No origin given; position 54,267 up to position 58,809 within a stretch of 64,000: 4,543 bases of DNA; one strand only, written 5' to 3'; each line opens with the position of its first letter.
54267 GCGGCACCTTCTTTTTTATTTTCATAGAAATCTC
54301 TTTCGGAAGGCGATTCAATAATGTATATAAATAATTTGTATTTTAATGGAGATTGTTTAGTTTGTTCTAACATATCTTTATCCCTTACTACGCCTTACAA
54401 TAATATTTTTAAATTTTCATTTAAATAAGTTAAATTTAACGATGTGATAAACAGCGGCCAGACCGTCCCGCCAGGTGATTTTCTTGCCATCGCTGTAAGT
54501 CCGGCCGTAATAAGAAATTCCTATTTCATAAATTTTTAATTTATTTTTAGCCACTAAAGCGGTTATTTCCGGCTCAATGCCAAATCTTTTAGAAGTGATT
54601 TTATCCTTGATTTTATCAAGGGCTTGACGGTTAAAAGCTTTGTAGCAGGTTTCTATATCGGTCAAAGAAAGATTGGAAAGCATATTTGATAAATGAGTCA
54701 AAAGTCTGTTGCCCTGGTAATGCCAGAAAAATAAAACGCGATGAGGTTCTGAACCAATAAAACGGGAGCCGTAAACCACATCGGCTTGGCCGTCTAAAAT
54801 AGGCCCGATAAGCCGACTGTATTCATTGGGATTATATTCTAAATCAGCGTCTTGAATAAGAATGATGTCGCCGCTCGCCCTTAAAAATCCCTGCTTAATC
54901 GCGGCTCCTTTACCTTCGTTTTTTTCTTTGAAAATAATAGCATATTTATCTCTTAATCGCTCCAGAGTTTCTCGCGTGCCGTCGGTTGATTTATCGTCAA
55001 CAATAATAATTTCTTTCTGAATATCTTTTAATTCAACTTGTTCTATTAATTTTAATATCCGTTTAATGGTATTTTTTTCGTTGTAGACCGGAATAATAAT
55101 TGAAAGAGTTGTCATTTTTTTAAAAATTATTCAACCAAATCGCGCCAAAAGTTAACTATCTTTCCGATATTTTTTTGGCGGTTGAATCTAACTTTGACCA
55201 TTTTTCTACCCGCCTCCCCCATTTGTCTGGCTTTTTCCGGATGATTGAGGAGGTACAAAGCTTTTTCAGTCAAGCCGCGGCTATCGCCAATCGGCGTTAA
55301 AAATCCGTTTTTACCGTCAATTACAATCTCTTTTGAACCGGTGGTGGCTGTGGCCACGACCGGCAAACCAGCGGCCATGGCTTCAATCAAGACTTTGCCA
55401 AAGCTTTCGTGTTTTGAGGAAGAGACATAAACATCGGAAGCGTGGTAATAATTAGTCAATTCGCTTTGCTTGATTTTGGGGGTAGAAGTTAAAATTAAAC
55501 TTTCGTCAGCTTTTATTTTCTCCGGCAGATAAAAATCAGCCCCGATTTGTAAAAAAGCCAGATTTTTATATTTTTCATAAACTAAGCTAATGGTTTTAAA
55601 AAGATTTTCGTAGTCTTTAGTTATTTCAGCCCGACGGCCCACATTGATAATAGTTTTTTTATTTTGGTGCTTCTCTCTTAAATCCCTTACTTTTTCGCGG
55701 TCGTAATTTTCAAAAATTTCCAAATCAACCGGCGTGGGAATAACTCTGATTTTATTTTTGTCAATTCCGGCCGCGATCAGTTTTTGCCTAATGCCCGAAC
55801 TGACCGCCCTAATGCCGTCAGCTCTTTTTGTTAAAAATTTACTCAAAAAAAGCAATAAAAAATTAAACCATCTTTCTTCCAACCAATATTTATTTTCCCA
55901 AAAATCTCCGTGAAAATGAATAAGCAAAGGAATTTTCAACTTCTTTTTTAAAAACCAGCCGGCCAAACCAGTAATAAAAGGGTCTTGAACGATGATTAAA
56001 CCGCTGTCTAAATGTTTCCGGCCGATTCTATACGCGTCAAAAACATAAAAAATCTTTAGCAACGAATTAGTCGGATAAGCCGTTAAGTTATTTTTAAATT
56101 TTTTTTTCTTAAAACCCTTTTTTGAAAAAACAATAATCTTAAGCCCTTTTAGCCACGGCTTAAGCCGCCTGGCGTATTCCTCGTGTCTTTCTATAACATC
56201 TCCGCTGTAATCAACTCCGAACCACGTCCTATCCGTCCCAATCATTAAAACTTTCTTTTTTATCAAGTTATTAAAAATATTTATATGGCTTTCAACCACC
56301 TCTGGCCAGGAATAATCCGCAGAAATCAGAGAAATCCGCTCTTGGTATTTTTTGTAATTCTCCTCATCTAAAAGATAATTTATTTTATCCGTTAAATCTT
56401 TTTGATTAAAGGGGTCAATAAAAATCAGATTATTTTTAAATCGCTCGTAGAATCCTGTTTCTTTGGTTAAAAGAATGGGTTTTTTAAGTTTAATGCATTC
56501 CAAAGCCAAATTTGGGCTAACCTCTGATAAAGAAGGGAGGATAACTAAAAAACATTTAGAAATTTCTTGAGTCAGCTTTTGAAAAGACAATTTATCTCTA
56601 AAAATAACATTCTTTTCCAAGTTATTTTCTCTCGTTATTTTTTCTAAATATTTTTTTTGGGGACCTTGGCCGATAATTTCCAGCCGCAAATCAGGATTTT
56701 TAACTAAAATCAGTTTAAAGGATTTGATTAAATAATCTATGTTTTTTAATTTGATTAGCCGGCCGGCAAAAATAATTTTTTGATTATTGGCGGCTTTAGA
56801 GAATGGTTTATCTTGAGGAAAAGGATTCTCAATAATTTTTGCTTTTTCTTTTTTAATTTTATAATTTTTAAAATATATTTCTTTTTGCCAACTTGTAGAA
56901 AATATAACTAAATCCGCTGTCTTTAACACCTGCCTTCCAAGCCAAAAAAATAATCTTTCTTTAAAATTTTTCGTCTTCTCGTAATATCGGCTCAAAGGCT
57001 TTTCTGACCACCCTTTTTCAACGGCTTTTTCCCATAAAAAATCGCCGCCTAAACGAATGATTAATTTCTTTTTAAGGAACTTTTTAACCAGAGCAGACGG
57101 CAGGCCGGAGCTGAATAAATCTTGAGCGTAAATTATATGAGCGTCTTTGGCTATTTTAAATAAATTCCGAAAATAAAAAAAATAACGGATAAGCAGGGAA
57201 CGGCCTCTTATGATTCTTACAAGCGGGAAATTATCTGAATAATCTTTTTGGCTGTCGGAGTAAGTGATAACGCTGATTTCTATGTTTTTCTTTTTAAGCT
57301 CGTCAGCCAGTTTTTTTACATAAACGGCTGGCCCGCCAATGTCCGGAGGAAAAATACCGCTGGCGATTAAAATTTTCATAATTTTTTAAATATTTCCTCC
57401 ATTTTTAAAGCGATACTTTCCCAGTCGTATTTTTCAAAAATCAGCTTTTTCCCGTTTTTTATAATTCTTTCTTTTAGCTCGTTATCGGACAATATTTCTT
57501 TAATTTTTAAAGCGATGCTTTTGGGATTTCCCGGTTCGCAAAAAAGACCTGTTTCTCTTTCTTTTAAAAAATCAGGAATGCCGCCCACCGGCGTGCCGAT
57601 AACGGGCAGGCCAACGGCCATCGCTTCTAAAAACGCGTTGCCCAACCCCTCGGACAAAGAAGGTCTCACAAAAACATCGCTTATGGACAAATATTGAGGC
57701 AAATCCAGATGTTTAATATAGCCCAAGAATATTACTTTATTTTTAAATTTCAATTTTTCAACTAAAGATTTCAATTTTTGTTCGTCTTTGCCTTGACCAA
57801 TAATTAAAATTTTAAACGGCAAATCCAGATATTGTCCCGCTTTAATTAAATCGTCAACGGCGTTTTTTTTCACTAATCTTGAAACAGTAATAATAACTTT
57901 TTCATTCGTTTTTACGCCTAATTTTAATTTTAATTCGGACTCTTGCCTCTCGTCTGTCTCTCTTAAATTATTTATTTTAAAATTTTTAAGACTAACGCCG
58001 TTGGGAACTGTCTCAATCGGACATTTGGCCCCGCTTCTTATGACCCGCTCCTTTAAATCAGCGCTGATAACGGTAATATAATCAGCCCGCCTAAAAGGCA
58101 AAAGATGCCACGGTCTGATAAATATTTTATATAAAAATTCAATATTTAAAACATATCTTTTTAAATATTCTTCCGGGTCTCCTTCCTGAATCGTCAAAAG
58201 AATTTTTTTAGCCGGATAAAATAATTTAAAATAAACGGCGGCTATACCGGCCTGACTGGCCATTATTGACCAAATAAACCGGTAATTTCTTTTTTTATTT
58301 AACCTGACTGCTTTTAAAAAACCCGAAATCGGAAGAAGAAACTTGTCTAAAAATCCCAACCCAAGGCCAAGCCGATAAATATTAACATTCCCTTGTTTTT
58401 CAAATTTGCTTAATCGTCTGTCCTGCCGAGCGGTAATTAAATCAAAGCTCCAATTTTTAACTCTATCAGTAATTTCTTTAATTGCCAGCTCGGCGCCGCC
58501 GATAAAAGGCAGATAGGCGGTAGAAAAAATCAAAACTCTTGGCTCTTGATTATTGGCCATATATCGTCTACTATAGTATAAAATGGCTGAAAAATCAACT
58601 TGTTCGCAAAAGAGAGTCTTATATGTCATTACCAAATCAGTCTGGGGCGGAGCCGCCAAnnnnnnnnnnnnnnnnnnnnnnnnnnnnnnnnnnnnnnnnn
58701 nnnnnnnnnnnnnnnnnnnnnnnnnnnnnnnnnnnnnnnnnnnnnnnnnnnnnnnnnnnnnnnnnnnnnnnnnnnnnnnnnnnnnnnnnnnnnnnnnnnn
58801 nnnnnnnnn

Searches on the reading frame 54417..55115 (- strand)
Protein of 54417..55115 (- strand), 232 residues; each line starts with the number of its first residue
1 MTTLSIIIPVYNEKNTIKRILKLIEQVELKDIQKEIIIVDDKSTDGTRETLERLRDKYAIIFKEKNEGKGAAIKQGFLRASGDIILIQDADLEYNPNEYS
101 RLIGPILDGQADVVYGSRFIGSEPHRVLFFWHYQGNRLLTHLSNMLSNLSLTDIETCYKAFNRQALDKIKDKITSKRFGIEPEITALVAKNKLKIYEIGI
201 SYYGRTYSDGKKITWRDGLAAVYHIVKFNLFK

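Call 16: search_protein_families(library=pfam, proteins=[window:54417-55115:-], max_evalue=0.00001)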
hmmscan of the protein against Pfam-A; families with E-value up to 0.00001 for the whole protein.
window:54417-55115:- (232 aa): 2 families
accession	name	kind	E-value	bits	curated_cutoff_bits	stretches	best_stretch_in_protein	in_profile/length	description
PF00535.33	Glycos_transf_2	-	3.2e-35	122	23.3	1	5-169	1-167/168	Glycosyl transferase family 2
PF10111.15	Glyco_tranf_2_2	-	1.8e-07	31.4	27.3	1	5-97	1-97/276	Glycosyltransferase like family 2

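Call 63: find_encoding_contigs(protein=window:54417-55115:-, flank=4000, max_places=8)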
Protein window:54417-55115:- (232 aa): 24 contigs read that carry it; 7 places shown.
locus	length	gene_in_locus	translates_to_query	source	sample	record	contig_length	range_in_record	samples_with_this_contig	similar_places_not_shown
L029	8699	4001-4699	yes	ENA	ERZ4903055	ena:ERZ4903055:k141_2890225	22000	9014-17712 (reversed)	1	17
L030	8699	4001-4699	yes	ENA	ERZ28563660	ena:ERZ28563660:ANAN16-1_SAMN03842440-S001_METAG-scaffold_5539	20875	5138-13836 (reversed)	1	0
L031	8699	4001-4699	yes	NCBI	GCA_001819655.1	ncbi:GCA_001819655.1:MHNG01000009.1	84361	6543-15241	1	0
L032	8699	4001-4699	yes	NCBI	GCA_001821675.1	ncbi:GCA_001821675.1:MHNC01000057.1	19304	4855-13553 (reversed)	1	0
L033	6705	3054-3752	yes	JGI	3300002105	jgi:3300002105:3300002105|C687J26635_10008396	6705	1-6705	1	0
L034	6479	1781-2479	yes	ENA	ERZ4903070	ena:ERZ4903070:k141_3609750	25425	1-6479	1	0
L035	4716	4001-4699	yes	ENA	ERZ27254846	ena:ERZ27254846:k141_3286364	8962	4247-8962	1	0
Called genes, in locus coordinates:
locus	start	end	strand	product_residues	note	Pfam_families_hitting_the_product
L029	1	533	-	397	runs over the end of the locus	PF13477:Glyco_trans_4_2 (faint), PF13439:Glyco_transf_4, PF13579:Glyco_trans_4_4, PF00534:Glycos_transf_1, PF13692:Glyco_trans_1_4, PF13524:Glyco_trans_1_2, PF20706:GT4-conflict (weak)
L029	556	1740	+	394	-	PF13439:Glyco_transf_4, PF00534:Glycos_transf_1, PF13692:Glyco_trans_1_4, PF13524:Glyco_trans_1_2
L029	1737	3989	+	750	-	PF13439:Glyco_transf_4, PF13579:Glyco_trans_4_4, PF00534:Glycos_transf_1, PF13692:Glyco_trans_1_4, PF13439:Glyco_transf_4, PF13579:Glyco_trans_4_4, PF00534:Glycos_transf_1, PF13692:Glyco_trans_1_4, +3 more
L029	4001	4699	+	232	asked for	PF00535:Glycos_transf_2, PF10111:Glyco_tranf_2_2 (weak), PF13641:Glyco_tranf_2_3 (weak)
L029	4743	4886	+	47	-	-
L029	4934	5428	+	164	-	-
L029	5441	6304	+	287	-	PF01555:N6_N4_Mtase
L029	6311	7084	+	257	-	PF14511:RE_EcoO109I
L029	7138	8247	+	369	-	PF13231:PMT_2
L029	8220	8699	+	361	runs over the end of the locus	PF00534:Glycos_transf_1, PF13692:Glyco_trans_1_4, PF13524:Glyco_trans_1_2 (weak)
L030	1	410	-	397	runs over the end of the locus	PF13477:Glyco_trans_4_2 (faint), PF13439:Glyco_transf_4, PF13579:Glyco_trans_4_4, PF00534:Glycos_transf_1, PF13692:Glyco_trans_1_4, PF13524:Glyco_trans_1_2, PF20706:GT4-conflict (weak)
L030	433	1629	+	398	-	-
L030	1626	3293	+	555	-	PF13439:Glyco_transf_4, PF13579:Glyco_trans_4_4, PF20706:GT4-conflict (weak), PF00534:Glycos_transf_1, PF13692:Glyco_trans_1_4, PF13439:Glyco_transf_4, PF13579:Glyco_trans_4_4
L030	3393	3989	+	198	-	PF00534:Glycos_transf_1, PF13692:Glyco_trans_1_4, PF13524:Glyco_trans_1_2, PF20706:GT4-conflict (weak)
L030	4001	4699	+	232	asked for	PF00535:Glycos_transf_2, PF10111:Glyco_tranf_2_2 (weak), PF13641:Glyco_tranf_2_3 (weak)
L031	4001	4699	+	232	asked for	PF00535:Glycos_transf_2, PF10111:Glyco_tranf_2_2 (weak), PF13641:Glyco_tranf_2_3 (weak)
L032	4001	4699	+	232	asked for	PF00535:Glycos_transf_2, PF10111:Glyco_tranf_2_2 (weak), PF13641:Glyco_tranf_2_3 (weak)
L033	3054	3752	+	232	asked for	PF00535:Glycos_transf_2, PF10111:Glyco_tranf_2_2 (weak), PF13641:Glyco_tranf_2_3 (weak)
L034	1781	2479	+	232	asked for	PF00535:Glycos_transf_2, PF10111:Glyco_tranf_2_2 (weak), PF13641:Glyco_tranf_2_3 (weak)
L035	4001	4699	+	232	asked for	PF00535:Glycos_transf_2, PF10111:Glyco_tranf_2_2 (weak), PF13641:Glyco_tranf_2_3 (weak)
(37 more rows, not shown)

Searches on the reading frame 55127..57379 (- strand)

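Call 16: search_protein_families(library=pfam, proteins=[window:55127-57379:-], max_evalue=0.00001)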
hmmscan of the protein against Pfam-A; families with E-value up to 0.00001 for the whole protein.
window:55127-57379:- (750 aa): 6 families
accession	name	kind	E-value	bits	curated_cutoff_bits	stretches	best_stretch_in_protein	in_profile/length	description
PF00534.26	Glycos_transf_1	-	2.2e-54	184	26.4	2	561-727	2-172/172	Glycosyl transferases group 1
PF13692.12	Glyco_trans_1_4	-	7.4e-46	156.4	27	2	575-712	2-141/142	Glycosyl transferases group 1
PF13439.12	Glyco_transf_4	-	7.4e-33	114.4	28.5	2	437-554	52-169/170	Glycosyltransferase Family 4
PF13579.12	Glyco_trans_4_4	-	4.6e-22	79.5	29.7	2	460-548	73-156/158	Glycosyl transferase 4-like domain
PF20706.3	GT4-conflict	-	6.7e-14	52.1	26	0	637-685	271-319/385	Family 4 Glycosyltransferase in conflict systems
PF13524.12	Glyco_trans_1_2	-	6.1e-11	42.9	25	1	634-738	33-139/144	Glycosyl transferase-like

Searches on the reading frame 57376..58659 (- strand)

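Call 16: search_protein_families(library=pfam, proteins=[window:57376-58659:-], max_evalue=0.00001)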
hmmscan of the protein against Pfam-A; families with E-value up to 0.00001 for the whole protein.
window:57376-58659:- (427 aa): 4 families
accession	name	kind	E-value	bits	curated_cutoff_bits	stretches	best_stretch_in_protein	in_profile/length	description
PF00534.26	Glycos_transf_1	-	1e-45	155.8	26.4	1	243-405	5-171/172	Glycosyl transferases group 1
PF13692.12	Glyco_trans_1_4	-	2.4e-33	115.8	27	1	253-392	1-142/142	Glycosyl transferases group 1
PF13524.12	Glyco_trans_1_2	-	9.4e-09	35.8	25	1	298-420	27-142/144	Glycosyl transferase-like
PF13439.12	Glyco_transf_4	-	5.4e-08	33.5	28.5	1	53-224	1-168/170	Glycosyltransferase Family 4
